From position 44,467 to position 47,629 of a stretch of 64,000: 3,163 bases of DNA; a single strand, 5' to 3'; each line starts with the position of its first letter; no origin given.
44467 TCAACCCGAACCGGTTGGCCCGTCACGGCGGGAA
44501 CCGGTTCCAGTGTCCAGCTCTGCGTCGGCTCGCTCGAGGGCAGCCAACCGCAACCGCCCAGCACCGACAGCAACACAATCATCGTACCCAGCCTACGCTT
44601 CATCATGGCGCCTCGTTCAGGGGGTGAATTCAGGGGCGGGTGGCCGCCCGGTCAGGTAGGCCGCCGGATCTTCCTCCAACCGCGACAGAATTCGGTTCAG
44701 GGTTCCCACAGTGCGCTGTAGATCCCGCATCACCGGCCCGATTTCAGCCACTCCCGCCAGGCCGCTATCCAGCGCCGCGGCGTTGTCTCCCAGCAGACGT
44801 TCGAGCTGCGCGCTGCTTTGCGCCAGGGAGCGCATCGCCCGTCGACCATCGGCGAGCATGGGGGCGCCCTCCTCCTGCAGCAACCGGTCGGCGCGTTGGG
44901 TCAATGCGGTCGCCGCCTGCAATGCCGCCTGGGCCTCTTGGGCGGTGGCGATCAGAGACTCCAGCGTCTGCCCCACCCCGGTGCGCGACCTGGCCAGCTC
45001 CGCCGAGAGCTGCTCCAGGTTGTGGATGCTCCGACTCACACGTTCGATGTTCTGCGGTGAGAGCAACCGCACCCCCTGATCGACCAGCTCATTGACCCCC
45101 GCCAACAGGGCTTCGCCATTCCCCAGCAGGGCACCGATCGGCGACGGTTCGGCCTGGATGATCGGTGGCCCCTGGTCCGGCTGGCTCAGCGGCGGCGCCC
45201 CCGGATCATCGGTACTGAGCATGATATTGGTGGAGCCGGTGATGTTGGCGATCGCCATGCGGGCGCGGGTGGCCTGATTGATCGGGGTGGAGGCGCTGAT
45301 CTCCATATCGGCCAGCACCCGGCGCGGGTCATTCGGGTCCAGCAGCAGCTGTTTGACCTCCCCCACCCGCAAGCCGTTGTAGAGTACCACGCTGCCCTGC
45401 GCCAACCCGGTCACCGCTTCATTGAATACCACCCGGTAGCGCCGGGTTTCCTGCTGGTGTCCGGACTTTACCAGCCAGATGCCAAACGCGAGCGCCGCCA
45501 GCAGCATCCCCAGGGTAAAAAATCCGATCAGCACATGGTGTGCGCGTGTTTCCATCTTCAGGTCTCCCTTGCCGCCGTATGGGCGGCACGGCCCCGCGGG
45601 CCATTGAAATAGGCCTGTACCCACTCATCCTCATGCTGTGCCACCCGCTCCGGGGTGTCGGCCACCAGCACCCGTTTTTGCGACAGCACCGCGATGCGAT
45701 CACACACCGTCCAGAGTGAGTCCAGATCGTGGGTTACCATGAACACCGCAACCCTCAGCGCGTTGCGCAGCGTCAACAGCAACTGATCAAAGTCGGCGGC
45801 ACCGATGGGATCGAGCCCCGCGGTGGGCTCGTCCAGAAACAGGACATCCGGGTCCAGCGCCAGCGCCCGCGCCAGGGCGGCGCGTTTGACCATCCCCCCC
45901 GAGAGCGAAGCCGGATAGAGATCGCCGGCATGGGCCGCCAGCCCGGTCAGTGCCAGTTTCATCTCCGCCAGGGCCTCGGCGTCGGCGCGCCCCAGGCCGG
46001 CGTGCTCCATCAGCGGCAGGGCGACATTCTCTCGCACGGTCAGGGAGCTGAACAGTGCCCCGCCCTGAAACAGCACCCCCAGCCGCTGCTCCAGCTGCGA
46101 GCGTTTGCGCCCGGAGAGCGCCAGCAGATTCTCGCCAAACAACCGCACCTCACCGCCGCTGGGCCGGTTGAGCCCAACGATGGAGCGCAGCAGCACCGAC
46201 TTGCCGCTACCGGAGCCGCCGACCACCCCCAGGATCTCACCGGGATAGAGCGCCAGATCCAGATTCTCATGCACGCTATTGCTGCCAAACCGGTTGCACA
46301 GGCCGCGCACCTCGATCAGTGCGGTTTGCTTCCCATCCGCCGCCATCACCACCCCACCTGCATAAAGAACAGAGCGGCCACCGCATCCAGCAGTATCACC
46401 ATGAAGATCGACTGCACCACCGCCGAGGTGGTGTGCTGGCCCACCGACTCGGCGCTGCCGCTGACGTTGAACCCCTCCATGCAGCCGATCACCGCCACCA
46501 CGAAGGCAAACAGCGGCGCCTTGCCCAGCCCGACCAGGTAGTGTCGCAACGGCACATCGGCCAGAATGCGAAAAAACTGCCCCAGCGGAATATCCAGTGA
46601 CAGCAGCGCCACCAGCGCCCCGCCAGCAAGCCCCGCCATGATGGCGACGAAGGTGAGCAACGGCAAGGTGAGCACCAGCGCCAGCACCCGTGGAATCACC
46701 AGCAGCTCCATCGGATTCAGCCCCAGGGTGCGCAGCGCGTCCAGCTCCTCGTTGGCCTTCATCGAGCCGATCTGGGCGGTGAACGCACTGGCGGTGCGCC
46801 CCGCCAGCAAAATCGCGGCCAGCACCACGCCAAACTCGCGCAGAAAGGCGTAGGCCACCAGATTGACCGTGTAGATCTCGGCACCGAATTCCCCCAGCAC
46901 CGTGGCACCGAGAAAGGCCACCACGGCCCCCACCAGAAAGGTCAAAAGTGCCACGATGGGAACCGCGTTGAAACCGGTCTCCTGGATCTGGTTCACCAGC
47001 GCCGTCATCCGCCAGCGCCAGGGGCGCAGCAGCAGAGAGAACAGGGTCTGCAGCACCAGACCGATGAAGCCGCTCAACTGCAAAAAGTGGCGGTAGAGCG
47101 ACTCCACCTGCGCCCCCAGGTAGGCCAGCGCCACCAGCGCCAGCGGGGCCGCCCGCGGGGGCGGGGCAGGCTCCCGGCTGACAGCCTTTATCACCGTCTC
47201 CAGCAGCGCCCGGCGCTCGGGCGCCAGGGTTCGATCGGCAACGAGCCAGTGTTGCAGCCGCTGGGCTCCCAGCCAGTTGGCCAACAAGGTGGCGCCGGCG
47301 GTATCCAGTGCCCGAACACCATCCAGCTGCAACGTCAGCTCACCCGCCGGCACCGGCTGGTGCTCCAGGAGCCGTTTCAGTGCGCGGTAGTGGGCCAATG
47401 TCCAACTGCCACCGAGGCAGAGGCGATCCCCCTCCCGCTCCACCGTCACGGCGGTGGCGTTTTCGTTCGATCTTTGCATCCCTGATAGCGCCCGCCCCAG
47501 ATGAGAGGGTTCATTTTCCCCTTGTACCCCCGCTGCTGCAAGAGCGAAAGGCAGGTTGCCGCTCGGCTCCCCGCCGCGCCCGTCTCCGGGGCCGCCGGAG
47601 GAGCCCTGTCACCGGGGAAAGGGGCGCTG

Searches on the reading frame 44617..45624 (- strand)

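Call 61: search_protein_families(library=pfam, proteins=[window:44617-45624:-])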
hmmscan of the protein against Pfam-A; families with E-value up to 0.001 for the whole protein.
window:44617-45624:- (335 aa): 1 family
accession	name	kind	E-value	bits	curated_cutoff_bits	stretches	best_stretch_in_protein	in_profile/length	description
PF02470.25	MlaD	-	7.9e-13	48.9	25.1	1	60-137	2-79/81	MlaD protein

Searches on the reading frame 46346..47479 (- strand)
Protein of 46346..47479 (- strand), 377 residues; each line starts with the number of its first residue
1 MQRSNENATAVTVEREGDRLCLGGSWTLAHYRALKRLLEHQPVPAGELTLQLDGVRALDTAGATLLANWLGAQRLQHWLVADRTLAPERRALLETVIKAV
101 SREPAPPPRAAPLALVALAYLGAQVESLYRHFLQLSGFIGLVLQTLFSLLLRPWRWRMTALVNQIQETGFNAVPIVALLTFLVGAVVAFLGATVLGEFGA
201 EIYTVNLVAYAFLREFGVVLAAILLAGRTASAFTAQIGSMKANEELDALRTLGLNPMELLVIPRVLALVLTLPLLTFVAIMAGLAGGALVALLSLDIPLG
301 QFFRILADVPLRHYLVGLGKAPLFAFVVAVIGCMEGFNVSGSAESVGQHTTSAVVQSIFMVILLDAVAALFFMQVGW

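Call 61: search_protein_families(library=pfam, proteins=[window:46346-47479:-])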
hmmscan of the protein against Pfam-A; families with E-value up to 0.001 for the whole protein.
window:46346-47479:- (377 aa): 2 families
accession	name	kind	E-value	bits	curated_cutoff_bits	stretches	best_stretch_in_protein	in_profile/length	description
PF02405.21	MlaE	-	3e-70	236.5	22.5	1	162-370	2-211/212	Permease MlaE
PF13466.11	STAS_2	-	1e-05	26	29.2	1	22-93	3-74/80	STAS domain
